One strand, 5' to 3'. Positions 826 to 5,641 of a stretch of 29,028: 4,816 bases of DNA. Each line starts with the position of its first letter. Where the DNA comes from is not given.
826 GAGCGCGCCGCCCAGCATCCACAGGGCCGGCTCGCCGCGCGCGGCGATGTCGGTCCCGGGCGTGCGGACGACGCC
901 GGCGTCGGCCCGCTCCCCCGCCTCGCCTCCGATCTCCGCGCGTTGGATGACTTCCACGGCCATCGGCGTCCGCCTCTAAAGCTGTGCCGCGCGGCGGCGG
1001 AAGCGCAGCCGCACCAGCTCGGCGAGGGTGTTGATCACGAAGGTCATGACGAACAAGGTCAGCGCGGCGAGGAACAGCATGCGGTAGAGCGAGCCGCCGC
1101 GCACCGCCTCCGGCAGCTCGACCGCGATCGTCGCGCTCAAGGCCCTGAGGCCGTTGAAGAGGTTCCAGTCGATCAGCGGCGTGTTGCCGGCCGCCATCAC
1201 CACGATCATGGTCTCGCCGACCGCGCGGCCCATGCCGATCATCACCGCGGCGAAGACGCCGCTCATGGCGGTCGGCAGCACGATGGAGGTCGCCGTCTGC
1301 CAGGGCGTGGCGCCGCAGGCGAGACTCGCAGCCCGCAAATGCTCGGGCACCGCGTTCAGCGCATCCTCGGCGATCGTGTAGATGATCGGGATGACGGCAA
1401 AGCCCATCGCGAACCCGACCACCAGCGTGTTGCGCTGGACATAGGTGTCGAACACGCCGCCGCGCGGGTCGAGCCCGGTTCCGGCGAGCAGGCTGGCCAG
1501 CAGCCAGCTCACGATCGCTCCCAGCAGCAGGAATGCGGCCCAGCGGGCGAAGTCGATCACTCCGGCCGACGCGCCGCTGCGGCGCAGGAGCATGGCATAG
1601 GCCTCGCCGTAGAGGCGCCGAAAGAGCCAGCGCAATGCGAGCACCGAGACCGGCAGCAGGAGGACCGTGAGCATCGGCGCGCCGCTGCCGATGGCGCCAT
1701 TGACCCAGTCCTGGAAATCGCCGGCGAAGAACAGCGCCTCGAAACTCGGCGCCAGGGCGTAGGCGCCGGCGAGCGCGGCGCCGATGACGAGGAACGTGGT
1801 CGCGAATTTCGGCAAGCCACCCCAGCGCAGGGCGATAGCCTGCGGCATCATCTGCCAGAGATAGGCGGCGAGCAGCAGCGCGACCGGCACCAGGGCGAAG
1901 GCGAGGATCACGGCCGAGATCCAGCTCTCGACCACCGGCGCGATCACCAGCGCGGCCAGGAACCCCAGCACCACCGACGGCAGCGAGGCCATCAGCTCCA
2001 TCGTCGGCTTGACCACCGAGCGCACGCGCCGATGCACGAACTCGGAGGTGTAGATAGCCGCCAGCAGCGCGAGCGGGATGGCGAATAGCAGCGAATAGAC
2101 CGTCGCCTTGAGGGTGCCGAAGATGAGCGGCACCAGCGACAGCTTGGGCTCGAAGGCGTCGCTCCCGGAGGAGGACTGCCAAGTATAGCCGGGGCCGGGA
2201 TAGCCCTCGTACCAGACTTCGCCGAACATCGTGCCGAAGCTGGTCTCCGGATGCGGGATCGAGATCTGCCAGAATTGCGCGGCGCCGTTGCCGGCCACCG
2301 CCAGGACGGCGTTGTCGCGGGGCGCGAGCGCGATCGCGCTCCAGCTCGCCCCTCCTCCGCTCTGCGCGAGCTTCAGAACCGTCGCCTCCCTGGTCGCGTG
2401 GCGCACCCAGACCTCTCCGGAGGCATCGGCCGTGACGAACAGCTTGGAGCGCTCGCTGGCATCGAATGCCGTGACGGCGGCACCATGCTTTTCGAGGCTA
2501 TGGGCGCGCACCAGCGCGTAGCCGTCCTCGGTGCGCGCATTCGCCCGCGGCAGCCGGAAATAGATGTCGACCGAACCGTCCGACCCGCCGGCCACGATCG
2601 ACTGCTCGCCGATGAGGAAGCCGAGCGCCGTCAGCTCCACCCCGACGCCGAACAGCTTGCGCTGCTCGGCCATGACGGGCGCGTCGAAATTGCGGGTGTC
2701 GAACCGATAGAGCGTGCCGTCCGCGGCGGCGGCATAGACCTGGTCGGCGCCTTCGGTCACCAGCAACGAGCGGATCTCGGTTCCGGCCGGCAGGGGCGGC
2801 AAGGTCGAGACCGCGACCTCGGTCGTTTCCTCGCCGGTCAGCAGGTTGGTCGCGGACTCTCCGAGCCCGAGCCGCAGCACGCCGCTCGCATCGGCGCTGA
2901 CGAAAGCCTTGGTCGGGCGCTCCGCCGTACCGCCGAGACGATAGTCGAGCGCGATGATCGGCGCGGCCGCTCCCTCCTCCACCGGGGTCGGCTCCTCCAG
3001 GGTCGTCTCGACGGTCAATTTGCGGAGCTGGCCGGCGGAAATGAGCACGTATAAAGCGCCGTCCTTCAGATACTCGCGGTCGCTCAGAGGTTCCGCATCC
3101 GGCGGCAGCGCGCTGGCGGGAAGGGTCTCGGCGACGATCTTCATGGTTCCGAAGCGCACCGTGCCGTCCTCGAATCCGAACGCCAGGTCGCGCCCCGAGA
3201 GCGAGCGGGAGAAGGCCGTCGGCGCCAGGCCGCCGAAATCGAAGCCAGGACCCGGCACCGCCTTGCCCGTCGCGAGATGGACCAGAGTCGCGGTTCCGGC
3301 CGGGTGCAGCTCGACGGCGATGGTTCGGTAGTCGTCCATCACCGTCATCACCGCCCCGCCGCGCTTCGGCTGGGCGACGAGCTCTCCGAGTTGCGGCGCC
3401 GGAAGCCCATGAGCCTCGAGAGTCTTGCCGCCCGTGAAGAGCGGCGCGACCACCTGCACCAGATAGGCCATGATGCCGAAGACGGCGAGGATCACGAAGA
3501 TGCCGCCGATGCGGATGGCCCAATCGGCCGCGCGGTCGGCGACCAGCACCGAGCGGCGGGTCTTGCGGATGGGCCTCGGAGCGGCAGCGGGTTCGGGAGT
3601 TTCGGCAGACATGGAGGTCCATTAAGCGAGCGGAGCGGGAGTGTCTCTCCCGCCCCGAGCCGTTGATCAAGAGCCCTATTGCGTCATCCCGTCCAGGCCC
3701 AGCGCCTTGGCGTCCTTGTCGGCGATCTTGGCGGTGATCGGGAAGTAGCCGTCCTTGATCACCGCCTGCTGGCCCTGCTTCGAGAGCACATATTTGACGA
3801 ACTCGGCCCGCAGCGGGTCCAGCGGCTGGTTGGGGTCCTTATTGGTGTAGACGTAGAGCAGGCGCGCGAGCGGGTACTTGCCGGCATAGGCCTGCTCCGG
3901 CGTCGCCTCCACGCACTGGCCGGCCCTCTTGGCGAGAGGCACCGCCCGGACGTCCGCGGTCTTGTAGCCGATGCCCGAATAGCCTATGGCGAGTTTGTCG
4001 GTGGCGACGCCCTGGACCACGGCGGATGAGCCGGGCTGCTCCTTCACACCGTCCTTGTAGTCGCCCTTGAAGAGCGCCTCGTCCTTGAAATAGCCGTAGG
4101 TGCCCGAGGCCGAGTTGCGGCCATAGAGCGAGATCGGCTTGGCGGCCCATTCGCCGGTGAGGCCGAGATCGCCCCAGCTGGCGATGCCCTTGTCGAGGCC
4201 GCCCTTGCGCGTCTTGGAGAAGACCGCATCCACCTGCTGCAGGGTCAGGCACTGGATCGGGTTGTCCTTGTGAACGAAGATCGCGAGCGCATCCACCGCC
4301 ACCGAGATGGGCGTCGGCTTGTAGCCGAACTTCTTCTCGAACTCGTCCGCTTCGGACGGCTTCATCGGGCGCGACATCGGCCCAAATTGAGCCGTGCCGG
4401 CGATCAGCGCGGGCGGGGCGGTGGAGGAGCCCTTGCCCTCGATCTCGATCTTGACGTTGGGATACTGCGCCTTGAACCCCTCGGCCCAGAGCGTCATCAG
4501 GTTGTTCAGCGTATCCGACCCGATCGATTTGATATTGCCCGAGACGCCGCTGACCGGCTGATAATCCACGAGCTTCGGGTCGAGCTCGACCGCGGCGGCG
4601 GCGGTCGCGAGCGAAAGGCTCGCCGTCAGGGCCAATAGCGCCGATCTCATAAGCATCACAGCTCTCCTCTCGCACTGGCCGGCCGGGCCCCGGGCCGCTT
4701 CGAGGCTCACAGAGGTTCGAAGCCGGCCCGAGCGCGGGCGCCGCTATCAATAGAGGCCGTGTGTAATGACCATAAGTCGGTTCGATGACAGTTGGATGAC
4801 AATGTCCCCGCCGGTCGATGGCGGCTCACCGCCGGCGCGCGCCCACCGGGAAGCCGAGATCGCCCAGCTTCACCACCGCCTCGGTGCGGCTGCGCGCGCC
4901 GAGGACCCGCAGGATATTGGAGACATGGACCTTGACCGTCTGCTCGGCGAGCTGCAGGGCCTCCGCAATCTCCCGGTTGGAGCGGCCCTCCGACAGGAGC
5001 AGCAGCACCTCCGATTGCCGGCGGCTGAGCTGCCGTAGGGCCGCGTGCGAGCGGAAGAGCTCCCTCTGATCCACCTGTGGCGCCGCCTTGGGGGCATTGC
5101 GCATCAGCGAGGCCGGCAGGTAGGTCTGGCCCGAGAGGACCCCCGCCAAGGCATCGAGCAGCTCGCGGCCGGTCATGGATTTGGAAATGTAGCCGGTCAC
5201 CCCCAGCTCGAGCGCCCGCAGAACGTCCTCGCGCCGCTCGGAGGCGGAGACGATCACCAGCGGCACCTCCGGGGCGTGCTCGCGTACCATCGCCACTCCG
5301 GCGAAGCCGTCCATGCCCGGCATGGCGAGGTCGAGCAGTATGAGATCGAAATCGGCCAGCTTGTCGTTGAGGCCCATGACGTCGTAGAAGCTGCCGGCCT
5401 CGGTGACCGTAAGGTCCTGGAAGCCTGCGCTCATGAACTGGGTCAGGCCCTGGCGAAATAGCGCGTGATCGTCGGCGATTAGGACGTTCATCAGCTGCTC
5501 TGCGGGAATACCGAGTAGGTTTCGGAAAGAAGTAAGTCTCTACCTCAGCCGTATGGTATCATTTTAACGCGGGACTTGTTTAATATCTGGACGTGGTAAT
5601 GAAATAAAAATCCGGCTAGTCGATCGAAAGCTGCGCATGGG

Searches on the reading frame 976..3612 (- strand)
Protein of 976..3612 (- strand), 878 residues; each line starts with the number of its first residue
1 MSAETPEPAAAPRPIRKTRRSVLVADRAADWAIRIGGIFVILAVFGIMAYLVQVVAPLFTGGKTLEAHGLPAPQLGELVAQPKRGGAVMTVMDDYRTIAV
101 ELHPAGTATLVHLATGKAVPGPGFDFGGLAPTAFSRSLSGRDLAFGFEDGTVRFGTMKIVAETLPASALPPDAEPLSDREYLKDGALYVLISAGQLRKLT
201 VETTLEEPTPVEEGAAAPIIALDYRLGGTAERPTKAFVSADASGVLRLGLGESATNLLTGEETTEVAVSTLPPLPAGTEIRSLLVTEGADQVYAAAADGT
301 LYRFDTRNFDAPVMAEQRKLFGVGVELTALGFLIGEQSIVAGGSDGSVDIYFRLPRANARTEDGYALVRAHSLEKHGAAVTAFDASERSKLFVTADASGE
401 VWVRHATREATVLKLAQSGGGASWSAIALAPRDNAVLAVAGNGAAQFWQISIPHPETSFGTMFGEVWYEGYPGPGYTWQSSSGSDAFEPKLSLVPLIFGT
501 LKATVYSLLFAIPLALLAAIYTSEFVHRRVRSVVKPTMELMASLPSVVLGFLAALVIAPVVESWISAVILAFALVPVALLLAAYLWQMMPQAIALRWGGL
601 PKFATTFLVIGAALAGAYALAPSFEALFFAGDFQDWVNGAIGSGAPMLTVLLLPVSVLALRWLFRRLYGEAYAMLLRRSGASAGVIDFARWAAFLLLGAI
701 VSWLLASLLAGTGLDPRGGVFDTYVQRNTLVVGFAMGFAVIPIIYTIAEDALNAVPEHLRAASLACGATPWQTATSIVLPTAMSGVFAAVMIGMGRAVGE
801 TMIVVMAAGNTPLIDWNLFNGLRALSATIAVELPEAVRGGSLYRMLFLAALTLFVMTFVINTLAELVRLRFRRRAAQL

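Call 18: search_protein_families(library=pfam, proteins=[window:976-3612:-], max_evalue=0.001)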
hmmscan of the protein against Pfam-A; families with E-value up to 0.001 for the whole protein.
window:976-3612:- (878 aa): 2 families
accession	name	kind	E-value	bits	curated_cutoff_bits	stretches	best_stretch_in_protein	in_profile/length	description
PF00528.27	BPD_transp_1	-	1.1e-11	45.2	26.4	1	681-872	19-183/184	Binding-protein-dependent transport system inner membrane component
PF24814.1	WD40_Prp19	-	0.00034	20.2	320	1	280-459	9-173/281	Prp19 WD40 domain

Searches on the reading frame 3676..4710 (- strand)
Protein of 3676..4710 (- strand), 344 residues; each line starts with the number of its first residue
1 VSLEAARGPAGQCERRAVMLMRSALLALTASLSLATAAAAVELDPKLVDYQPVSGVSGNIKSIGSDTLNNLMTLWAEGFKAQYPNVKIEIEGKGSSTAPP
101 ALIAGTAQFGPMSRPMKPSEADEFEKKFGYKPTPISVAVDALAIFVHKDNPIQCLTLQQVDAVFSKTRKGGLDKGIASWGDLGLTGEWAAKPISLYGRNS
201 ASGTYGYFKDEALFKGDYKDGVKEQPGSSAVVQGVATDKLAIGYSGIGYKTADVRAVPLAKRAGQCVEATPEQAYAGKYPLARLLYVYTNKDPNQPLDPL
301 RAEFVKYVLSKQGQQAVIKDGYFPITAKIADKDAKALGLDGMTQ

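Call 18: search_protein_families(library=pfam, proteins=[window:3676-4710:-], max_evalue=0.001)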
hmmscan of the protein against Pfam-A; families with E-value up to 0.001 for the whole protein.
window:3676-4710:- (344 aa): 4 families
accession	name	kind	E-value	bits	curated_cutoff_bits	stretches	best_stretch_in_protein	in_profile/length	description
PF12849.12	PBP_like_2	-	2.7e-35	122.8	27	1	54-311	6-266/267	PBP superfamily domain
PF13531.11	SBP_bac_11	-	8.7e-08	32.6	25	1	65-322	6-226/227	Bacterial extracellular solute-binding protein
PF12727.12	PBP_like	-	3.7e-06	26.7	27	1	77-250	2-154/193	PBP superfamily domain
PF01547.30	SBP_bac_1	-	3.9e-05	24.2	26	1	71-315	10-307/307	Bacterial extracellular solute-binding protein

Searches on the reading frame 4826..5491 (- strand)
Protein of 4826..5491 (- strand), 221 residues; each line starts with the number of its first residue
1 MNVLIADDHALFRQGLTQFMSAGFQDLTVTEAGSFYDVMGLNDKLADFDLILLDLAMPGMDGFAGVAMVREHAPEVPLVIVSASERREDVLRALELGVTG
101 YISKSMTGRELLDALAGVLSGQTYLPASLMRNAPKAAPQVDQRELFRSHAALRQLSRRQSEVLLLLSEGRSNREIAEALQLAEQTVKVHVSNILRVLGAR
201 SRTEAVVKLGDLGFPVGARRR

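Call 18: search_protein_families(library=pfam, proteins=[window:4826-5491:-], max_evalue=0.001)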
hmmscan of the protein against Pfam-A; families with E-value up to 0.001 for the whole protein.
window:4826-5491:- (221 aa): 3 families
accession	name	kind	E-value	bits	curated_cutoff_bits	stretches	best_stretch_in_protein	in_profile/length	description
PF00072.30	Response_reg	-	4.7e-23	81.9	30.2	1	3-115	1-110/111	Response regulator receiver domain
PF00196.25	GerE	-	2e-18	66.2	23.5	1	154-207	2-55/57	Bacterial regulatory proteins, luxR family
PF08281.18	Sigma70_r4_2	-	4.7e-09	36.2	25.7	1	149-194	5-51/54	Sigma-70, region 4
